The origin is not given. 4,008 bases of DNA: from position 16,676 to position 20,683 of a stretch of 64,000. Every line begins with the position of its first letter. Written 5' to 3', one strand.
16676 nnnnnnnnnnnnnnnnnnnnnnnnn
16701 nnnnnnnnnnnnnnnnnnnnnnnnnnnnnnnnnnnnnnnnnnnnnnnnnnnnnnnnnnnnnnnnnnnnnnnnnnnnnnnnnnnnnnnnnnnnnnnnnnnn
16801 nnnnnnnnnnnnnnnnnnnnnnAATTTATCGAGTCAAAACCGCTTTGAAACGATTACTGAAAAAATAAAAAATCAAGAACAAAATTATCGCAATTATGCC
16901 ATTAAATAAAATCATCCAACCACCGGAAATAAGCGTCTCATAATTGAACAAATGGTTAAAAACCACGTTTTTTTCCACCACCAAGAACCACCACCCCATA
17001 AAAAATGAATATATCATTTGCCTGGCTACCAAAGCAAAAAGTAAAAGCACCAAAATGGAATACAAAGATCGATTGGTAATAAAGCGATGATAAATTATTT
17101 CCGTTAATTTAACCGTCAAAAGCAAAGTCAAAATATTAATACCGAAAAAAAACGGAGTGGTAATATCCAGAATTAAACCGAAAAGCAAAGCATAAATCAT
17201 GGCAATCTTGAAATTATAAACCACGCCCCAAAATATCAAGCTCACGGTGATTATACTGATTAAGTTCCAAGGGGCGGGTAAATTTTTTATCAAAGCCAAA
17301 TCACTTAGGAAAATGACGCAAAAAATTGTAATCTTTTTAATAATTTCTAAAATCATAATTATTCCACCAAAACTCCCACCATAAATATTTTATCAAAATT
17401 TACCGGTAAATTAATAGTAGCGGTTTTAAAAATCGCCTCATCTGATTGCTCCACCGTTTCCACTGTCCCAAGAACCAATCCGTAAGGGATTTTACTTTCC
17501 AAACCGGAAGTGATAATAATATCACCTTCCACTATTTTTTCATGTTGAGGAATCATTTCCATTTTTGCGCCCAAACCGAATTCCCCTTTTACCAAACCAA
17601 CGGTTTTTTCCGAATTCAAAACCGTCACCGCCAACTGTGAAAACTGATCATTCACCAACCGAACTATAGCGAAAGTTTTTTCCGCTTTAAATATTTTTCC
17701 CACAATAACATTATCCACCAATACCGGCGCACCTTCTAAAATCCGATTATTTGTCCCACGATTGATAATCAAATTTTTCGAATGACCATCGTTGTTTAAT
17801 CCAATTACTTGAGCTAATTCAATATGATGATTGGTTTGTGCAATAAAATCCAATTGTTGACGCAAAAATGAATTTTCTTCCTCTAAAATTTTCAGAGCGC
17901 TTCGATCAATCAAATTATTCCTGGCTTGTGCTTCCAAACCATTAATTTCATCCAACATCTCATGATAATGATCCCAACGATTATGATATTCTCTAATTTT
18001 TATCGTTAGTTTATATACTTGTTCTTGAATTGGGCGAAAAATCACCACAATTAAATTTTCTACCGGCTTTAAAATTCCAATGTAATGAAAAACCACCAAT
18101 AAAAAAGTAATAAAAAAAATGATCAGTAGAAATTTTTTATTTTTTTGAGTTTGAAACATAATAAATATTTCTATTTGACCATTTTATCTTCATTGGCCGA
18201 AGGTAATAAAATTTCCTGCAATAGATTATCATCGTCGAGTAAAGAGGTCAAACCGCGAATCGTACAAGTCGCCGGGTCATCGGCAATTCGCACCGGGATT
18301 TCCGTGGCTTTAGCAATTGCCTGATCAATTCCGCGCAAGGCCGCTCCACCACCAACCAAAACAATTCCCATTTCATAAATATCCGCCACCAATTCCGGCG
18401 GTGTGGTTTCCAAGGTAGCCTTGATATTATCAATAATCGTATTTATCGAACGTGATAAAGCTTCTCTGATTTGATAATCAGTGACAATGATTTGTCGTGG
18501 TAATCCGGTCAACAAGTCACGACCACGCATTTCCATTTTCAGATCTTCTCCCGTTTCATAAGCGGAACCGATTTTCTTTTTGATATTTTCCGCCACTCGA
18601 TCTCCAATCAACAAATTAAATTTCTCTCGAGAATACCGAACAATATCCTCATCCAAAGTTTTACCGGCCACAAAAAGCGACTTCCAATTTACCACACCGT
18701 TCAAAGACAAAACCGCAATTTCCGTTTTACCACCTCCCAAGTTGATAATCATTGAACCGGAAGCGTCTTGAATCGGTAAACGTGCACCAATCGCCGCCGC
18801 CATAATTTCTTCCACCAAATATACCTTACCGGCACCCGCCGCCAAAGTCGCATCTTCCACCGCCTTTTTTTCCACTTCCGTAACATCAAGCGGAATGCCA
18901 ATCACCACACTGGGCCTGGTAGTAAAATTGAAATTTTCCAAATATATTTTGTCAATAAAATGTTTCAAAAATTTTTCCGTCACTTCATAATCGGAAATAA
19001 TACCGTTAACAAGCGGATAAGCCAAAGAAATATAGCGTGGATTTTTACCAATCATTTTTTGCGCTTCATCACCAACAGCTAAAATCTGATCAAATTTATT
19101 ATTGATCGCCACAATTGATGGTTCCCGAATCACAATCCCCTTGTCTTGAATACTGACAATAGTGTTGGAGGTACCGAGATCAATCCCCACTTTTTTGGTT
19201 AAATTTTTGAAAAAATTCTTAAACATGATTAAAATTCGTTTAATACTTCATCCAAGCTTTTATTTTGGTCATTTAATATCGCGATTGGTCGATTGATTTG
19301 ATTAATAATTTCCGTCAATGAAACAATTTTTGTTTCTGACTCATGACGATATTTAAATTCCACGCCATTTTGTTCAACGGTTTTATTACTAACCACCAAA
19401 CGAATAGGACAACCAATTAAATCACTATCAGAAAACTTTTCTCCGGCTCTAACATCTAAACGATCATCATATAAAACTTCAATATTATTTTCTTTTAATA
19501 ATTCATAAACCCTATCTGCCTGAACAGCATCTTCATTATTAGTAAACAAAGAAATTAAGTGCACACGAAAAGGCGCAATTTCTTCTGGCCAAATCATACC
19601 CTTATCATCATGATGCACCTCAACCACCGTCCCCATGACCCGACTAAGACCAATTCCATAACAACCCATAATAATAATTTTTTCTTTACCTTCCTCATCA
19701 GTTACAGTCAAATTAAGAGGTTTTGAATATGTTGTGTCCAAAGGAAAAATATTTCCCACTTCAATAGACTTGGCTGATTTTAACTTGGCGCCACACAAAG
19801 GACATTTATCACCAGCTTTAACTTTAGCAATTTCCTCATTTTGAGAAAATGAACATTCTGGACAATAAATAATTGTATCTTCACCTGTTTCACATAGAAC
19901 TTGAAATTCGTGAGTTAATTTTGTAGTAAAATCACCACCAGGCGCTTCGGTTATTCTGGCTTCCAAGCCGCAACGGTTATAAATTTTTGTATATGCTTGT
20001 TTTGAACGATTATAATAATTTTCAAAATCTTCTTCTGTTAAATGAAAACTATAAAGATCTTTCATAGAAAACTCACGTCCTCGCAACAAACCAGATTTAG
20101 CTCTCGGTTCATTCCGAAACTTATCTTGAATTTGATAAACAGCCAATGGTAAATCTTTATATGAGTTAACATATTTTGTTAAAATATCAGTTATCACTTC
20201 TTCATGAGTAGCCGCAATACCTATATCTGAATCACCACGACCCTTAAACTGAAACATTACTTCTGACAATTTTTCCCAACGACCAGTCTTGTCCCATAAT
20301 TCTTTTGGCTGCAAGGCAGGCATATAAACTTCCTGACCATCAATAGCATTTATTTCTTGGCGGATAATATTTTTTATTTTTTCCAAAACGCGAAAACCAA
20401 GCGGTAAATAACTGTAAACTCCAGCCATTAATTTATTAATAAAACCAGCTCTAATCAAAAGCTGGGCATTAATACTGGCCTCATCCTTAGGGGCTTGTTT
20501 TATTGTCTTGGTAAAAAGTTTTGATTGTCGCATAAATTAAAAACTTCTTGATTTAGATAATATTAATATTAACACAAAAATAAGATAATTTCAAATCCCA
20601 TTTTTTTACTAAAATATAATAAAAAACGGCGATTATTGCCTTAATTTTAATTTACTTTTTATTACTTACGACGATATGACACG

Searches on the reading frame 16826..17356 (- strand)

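Call 29: search_protein_families(library=pfam, proteins=[window:16826-17356:-], max_evalue=0.00001)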
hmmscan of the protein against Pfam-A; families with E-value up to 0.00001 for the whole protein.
window:16826-17356:- (176 aa): 1 family
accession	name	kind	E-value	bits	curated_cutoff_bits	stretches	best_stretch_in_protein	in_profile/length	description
PF04093.17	MreD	-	1.7e-06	28.6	24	1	36-168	37-156/158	rod shape-determining protein MreD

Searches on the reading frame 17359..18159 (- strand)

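Call 29: search_protein_families(library=pfam, proteins=[window:17359-18159:-], max_evalue=0.00001)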
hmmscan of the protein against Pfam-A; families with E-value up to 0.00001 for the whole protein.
window:17359-18159:- (266 aa): 1 family
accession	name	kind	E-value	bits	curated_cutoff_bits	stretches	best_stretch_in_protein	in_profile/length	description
PF04085.20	MreC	-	1.2e-29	103.5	28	1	118-264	1-146/147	Rod shape-determining protein MreC, barrel core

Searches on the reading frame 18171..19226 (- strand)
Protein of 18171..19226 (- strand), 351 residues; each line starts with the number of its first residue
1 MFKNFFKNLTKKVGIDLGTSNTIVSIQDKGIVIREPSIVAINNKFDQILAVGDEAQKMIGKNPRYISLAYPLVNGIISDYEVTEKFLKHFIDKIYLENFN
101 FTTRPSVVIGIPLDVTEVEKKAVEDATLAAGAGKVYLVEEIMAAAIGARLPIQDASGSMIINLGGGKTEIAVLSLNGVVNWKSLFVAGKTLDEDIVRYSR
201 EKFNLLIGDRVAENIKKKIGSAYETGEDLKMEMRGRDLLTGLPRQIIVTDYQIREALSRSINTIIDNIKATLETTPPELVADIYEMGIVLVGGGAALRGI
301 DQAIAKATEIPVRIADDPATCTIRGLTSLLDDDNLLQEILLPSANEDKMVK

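Call 29: search_protein_families(library=pfam, proteins=[window:18171-19226:-], max_evalue=0.00001)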
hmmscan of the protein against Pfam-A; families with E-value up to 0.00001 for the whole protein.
window:18171-19226:- (351 aa): 3 families
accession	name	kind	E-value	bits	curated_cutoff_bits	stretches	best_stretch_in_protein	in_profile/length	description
PF06723.19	MreB_Mbl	-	1.2e-124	415.9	27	1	11-334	2-323/327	MreB/Mbl protein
PF14450.12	FtsA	-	3.5e-11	44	31.8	1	160-317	2-112/127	Cell division protein FtsA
PF00012.26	HSP70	-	4e-08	32.4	20.6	1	106-304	135-346/599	Hsp70 protein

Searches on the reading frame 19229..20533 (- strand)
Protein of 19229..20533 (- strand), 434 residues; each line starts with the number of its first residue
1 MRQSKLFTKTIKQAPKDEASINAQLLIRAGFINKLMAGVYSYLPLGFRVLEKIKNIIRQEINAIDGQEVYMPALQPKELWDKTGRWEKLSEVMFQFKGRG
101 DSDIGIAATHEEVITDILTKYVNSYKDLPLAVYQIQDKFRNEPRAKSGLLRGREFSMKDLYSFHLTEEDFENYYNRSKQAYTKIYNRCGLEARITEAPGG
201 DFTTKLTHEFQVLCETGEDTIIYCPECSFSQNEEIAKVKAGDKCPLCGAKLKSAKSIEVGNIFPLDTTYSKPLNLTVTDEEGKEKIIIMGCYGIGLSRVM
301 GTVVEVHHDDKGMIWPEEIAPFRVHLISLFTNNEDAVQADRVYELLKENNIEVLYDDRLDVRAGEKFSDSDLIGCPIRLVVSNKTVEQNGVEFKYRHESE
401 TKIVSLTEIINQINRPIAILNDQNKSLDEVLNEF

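Call 29: search_protein_families(library=pfam, proteins=[window:19229-20533:-], max_evalue=0.00001)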
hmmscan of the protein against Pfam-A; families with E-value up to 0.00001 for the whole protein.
window:19229-20533:- (434 aa): 2 families
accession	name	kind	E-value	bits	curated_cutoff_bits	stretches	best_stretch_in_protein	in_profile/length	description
PF00587.30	tRNA-synt_2b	-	1.1e-31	110.7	29.3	1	94-307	1-179/179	tRNA synthetase class II core domain (G, H, P, S and T)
PF03129.25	HGTP_anticodon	-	1.2e-13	51.5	21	1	337-413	16-91/94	Anticodon binding domain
